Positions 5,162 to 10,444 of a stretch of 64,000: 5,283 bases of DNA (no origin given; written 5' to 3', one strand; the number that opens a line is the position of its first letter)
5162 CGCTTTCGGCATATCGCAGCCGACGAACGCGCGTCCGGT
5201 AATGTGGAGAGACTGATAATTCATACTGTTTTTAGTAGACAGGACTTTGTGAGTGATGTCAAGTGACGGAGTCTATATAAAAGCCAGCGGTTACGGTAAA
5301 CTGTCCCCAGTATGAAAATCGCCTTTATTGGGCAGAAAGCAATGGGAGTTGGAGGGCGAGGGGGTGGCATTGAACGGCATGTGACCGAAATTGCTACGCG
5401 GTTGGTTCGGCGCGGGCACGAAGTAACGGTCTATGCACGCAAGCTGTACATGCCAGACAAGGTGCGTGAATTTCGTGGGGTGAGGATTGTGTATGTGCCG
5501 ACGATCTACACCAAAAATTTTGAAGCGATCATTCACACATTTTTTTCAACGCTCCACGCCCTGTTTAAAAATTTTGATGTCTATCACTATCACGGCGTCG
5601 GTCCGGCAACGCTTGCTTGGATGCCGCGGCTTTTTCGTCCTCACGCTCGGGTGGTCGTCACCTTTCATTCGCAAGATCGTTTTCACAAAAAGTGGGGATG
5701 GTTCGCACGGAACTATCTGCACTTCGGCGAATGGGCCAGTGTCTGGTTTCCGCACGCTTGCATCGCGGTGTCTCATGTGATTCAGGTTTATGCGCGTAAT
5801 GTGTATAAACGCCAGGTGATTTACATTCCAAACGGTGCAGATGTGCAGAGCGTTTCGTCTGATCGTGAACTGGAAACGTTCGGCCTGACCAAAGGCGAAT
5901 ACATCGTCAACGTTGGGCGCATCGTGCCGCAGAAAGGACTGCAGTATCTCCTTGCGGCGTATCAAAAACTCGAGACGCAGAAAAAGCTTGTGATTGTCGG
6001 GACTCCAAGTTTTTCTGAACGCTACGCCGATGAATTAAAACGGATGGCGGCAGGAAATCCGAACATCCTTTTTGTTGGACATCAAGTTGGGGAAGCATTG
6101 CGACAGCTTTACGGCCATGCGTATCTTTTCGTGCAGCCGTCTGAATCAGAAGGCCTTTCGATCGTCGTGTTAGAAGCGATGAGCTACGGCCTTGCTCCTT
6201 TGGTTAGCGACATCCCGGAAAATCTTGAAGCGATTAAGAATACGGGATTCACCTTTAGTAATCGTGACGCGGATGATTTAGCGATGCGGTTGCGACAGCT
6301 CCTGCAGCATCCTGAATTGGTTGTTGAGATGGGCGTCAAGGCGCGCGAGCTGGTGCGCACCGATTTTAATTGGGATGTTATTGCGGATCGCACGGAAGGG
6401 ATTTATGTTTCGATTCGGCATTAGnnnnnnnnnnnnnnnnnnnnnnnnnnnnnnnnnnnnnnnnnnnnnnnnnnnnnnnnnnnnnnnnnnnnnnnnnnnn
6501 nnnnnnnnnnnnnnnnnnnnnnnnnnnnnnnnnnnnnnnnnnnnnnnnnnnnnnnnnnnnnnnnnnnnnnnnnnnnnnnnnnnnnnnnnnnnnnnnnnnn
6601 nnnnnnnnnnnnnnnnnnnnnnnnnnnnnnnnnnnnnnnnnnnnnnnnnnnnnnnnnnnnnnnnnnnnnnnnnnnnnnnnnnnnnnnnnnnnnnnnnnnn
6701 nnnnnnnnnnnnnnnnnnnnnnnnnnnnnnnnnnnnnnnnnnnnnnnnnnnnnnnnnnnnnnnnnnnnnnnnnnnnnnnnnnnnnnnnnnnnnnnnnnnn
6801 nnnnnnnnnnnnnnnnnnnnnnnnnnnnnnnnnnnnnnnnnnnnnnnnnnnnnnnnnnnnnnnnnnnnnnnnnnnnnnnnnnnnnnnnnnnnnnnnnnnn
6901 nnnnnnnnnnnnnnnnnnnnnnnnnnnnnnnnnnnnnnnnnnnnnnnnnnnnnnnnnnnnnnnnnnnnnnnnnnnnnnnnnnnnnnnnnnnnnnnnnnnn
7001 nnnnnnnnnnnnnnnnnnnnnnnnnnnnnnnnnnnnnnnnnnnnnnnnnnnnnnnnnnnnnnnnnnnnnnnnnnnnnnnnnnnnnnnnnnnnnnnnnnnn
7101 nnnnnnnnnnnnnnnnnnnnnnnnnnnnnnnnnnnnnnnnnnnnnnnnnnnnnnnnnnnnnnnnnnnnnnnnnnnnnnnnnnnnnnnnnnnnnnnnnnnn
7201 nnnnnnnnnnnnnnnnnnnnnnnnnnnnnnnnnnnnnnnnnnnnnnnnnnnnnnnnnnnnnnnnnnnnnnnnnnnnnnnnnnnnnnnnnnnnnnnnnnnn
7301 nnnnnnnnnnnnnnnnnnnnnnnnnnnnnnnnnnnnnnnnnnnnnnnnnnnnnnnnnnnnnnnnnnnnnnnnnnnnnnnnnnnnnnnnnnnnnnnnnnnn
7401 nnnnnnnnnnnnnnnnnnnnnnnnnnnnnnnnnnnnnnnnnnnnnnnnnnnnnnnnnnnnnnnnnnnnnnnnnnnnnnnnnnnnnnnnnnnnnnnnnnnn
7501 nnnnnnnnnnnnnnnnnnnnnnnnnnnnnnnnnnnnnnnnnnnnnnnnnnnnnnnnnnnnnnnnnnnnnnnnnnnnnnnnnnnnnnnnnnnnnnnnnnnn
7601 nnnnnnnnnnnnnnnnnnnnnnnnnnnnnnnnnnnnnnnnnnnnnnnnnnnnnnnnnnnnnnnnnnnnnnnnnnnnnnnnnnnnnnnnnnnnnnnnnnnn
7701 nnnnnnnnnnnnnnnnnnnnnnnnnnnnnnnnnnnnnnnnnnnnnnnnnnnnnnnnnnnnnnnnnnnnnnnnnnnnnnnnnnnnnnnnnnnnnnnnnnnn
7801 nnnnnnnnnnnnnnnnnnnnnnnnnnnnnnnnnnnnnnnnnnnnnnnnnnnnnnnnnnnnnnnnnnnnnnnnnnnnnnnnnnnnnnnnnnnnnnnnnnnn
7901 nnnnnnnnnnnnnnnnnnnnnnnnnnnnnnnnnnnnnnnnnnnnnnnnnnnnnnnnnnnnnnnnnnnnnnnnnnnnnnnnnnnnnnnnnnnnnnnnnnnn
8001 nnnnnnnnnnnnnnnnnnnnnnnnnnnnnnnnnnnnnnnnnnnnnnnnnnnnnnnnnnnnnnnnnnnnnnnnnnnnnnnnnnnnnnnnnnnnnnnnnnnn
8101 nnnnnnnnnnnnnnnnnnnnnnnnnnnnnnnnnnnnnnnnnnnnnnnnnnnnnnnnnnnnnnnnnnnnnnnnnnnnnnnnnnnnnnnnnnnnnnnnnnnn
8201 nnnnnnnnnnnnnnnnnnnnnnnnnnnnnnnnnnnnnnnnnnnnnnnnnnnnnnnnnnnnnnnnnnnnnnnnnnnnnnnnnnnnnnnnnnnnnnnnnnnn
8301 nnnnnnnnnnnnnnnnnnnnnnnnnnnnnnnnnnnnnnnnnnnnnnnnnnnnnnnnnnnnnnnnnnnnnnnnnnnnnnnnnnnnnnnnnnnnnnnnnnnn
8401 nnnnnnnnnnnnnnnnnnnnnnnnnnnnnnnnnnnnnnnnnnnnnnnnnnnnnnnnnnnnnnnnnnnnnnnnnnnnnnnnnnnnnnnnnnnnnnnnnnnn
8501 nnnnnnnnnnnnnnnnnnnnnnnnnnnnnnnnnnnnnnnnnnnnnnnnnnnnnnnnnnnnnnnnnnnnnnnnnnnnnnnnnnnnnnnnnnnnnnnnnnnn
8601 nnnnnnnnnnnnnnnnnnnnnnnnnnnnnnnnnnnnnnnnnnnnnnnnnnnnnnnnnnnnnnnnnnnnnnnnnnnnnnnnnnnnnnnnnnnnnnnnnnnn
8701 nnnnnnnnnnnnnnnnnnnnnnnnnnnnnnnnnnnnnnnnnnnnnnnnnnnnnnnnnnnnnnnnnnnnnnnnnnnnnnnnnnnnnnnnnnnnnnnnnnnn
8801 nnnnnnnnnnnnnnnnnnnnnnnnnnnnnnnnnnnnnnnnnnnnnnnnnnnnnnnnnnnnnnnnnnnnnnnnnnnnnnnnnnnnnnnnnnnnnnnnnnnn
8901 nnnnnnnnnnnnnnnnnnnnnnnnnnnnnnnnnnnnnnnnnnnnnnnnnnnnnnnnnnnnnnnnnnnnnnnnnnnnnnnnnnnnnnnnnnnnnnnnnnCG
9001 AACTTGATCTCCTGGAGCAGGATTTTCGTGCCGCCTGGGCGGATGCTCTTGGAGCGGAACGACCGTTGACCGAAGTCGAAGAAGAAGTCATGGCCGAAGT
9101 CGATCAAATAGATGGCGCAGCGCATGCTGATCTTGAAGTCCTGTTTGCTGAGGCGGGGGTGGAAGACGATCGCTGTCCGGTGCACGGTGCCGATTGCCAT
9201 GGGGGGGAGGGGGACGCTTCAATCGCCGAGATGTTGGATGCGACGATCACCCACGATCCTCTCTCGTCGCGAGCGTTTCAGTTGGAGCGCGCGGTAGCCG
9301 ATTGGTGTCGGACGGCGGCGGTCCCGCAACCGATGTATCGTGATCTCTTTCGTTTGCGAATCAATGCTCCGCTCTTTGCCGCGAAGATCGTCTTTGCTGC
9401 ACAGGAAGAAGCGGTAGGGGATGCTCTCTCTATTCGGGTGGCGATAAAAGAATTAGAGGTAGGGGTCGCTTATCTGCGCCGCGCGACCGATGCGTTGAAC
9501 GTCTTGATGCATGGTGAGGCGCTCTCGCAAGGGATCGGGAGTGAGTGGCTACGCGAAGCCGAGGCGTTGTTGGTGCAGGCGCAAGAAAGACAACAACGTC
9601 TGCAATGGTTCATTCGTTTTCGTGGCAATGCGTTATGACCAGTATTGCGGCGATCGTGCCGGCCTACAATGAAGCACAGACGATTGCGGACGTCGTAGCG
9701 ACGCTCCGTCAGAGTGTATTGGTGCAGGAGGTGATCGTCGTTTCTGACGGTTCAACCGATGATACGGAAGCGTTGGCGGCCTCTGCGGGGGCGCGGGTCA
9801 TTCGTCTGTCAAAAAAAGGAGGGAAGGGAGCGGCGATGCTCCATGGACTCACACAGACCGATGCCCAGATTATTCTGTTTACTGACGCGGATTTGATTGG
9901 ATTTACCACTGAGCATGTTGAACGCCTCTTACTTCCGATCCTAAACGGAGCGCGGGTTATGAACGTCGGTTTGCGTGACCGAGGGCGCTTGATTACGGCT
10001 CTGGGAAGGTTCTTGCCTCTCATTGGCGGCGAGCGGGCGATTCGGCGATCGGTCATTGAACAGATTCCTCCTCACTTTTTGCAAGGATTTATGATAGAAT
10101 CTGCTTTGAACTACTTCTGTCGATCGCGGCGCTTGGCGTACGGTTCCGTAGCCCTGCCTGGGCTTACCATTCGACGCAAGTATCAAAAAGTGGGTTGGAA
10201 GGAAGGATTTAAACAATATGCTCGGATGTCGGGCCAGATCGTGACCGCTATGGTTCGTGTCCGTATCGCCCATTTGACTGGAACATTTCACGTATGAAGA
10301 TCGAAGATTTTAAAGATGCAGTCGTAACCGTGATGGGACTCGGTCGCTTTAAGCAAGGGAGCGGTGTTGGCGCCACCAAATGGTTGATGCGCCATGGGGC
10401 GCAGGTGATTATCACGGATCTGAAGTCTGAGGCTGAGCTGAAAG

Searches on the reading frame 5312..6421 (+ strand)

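Call 50: search_protein_families(library=pfam, proteins=[window:5312-6421:+], max_evalue=0.00001)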
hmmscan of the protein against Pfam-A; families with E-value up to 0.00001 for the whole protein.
window:5312-6421:+ (370 aa): 6 families
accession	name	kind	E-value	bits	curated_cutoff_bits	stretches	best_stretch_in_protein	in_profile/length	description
PF00534.26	Glycos_transf_1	-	1.3e-28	100.1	26.4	1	193-346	13-171/172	Glycosyl transferases group 1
PF13692.12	Glyco_trans_1_4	-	5.3e-26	92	27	1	197-332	3-141/142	Glycosyl transferases group 1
PF13439.12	Glyco_transf_4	-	6.5e-24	85.3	28.5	1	18-179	2-169/170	Glycosyltransferase Family 4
PF13579.12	Glyco_trans_4_4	-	3.5e-15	57.1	29.7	1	18-175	1-158/158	Glycosyl transferase 4-like domain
PF13524.12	Glyco_trans_1_2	-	7.7e-08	32.8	25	1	220-360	12-141/144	Glycosyl transferase-like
PF20706.3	GT4-conflict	-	1.6e-06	27.8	26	0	167-300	172-312/385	Family 4 Glycosyltransferase in conflict systems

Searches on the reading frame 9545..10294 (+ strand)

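Call 50: search_protein_families(library=pfam, proteins=[window:9545-10294:+], max_evalue=0.00001)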
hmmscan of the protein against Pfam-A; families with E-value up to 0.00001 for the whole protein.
window:9545-10294:+ (250 aa): 3 families
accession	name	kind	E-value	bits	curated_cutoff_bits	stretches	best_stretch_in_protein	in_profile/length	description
PF00535.33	Glycos_transf_2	-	7.2e-23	81.8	23.3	1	37-148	3-119/168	Glycosyl transferase family 2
PF13641.12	Glyco_tranf_2_3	-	1.8e-07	31.8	27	1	34-119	3-99/230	Glycosyltransferase like family 2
PF12804.13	NTP_transf_3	-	1.7e-06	28.8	27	1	43-131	23-110/160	MobA-like NTP transferase domain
